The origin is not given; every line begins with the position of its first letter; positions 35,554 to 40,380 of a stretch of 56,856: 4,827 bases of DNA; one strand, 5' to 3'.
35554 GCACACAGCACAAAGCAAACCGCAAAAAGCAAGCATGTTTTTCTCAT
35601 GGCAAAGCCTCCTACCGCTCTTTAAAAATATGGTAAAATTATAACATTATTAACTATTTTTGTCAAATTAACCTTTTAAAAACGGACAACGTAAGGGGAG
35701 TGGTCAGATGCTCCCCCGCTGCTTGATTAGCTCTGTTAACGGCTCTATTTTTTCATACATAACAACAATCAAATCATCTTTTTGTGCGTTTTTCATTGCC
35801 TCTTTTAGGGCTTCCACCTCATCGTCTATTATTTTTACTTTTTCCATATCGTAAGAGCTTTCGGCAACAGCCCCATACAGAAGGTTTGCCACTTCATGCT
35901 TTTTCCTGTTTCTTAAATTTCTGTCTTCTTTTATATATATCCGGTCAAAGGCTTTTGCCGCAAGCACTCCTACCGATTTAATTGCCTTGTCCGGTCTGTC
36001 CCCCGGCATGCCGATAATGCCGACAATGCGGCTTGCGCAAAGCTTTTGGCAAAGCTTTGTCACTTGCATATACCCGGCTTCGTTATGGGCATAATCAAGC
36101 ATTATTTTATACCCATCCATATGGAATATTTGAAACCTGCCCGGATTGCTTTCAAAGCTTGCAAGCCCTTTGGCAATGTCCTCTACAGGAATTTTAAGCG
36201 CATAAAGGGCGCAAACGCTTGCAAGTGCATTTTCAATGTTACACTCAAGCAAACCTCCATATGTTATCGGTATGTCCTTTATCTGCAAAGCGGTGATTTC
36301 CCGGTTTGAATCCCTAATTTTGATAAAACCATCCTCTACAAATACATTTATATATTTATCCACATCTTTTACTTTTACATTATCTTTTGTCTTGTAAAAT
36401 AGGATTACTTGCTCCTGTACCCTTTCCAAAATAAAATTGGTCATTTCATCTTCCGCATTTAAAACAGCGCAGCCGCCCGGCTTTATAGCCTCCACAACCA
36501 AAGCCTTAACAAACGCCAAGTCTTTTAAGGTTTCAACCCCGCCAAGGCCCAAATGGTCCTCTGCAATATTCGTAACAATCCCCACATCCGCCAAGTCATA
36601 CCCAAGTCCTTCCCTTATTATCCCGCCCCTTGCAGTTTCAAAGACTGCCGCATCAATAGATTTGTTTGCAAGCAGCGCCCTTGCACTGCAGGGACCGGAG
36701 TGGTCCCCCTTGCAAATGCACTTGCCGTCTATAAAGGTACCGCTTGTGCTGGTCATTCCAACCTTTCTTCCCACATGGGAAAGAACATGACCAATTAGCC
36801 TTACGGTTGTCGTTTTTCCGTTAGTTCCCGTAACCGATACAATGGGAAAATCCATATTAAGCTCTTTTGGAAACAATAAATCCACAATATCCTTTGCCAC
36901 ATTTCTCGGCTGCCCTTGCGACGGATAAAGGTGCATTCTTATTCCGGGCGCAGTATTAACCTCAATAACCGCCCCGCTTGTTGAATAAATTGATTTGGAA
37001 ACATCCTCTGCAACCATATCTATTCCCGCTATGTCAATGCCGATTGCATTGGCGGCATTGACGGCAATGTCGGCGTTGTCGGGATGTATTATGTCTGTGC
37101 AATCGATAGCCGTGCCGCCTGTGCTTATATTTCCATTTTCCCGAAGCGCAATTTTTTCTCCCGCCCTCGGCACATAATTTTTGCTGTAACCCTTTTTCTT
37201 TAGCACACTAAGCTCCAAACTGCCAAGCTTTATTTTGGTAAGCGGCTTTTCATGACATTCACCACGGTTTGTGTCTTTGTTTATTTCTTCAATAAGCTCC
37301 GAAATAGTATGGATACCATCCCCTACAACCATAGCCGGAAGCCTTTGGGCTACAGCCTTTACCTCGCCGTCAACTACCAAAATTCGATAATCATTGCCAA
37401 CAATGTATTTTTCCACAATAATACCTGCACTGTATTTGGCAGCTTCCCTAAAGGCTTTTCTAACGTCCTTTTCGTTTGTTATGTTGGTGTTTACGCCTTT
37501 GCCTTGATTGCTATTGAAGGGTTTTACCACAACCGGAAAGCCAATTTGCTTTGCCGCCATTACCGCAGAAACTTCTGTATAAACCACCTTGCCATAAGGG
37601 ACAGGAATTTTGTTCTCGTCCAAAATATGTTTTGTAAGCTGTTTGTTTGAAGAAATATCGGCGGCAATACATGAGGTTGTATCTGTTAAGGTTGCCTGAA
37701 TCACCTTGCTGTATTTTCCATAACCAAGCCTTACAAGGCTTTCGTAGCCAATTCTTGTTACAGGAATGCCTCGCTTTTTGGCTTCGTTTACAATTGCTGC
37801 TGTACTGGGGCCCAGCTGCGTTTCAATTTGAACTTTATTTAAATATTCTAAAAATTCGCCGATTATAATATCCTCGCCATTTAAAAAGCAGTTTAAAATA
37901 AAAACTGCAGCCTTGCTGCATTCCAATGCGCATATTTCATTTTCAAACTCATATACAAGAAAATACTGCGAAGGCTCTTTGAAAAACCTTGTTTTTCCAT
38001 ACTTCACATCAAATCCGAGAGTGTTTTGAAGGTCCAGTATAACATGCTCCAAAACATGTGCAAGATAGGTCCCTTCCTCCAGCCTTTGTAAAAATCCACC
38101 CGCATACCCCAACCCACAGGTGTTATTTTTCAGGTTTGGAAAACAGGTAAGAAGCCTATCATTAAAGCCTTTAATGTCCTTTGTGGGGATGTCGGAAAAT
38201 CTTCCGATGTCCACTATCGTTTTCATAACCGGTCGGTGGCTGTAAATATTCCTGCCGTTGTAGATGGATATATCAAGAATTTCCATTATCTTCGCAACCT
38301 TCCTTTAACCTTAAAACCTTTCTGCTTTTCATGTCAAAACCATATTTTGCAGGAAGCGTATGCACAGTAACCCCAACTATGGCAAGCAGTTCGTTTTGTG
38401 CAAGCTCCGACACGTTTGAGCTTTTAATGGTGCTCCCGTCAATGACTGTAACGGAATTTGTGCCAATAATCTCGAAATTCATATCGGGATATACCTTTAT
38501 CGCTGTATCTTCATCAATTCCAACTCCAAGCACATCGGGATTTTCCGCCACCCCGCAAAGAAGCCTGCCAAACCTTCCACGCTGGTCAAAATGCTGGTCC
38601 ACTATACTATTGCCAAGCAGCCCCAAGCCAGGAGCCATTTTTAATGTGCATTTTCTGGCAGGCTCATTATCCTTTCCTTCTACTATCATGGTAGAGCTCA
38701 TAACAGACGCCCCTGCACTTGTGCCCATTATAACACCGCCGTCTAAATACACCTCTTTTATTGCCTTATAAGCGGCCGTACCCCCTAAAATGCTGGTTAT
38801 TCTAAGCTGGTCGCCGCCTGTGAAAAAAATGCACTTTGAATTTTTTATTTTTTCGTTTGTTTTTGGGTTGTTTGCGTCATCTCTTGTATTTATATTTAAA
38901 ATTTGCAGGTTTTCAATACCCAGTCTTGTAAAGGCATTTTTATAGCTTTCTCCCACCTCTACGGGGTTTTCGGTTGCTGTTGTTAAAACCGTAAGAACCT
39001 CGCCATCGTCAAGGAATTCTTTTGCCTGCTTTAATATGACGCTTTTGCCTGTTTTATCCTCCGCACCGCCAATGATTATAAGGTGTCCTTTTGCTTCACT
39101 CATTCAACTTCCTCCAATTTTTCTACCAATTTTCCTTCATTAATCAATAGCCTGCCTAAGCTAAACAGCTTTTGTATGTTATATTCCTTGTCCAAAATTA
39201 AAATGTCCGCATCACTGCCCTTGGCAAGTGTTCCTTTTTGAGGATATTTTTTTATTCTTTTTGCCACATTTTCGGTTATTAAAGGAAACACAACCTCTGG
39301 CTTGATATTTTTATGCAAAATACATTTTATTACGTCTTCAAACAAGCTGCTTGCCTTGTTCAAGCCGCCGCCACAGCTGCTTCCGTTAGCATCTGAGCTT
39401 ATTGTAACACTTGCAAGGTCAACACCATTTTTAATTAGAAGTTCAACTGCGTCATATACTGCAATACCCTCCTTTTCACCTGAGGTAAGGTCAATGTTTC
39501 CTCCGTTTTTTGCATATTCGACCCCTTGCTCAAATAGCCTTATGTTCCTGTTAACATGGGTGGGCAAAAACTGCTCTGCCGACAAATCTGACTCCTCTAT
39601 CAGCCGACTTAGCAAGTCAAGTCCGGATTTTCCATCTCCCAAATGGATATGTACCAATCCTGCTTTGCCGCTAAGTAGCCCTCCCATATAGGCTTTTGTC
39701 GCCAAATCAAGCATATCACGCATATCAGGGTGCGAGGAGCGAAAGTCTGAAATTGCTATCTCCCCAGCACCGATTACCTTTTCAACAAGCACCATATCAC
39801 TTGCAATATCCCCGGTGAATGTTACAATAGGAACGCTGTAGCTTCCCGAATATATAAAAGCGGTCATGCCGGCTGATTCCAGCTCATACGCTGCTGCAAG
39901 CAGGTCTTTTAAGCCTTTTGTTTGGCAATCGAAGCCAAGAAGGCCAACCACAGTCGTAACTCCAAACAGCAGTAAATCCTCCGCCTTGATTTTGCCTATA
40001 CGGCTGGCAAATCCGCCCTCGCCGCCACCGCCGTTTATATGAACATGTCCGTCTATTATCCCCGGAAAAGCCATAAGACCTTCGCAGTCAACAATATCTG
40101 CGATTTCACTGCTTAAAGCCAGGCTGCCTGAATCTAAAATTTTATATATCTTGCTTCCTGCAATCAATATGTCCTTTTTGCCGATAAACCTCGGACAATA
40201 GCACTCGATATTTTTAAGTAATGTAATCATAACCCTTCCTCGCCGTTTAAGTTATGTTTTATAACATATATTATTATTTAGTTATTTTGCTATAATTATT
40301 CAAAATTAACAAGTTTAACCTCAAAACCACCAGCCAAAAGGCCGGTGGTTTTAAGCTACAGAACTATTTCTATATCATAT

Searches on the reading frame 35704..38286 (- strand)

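Call 56: search_protein_families(library=pfam, proteins=[window:35704-38286:-], max_evalue=0.00001)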
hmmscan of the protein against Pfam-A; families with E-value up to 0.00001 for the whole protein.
window:35704-38286:- (860 aa): 8 families
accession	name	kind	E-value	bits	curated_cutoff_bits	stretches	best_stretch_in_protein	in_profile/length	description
PF18921.5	Cyanophycin_syn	-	1.1e-37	128.9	27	1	24-135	3-114/115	Cyanophycin synthase-like N-terminal domain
PF08245.18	Mur_ligase_M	-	6.1e-24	85.5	24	1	485-693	1-199/200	Mur ligase middle domain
PF02875.26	Mur_ligase_C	-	8e-15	56.2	28.4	1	716-843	1-124/127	Mur ligase, glutamate ligase domain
PF08443.16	RimK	-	2.9e-14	53.6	21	1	213-315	2-105/188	RimK-like ATP-grasp domain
PF07478.18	Dala_Dala_lig_C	-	3e-07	30.6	24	1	245-312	32-98/204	D-ala D-ala ligase C-terminus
PF13549.11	ATP-grasp_5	-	9.6e-07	28.8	27.6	1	217-281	14-83/221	ATP-grasp domain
PF02222.28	ATP-grasp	-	1.1e-06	28.9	27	1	221-295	2-76/179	ATP-grasp domain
PF02786.22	CPSase_L_D2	-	3.3e-06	27.2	19.8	0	215-296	2-90/211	Carbamoyl-phosphate synthase L chain, ATP binding domain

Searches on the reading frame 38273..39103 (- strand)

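Call 56: search_protein_families(library=pfam, proteins=[window:38273-39103:-], max_evalue=0.00001)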
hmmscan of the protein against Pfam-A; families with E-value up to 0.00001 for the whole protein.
window:38273-39103:- (276 aa): 1 family
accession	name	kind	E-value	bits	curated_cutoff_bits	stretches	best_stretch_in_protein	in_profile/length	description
PF03575.23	Peptidase_S51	-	1.2e-21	77.8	23.9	1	8-205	1-199/206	Peptidase family S51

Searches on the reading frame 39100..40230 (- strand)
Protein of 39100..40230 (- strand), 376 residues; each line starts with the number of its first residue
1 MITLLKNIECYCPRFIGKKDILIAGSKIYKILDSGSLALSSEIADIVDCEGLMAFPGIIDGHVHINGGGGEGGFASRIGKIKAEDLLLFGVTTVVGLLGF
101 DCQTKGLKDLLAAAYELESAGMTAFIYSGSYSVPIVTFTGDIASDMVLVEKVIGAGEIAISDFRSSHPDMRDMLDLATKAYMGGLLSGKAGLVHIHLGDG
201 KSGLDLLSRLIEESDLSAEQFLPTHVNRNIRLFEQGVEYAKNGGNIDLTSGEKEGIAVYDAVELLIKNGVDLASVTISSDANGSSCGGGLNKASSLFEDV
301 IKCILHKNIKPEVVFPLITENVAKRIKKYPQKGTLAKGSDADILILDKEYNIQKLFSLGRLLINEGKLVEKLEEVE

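Call 58: search_protein_families(library=pfam, proteins=[window:39100-40230:-], max_evalue=0.00001)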
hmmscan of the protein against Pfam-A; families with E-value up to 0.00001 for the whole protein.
window:39100-40230:- (376 aa): 2 families
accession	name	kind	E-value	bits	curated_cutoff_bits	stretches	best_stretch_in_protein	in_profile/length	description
PF01979.26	Amidohydro_1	-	5.3e-14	52.6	25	1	54-359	2-342/345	Amidohydrolase family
PF07969.17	Amidohydro_3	-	1.2e-09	38.7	29.7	0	259-349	356-447/472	Amidohydrolase family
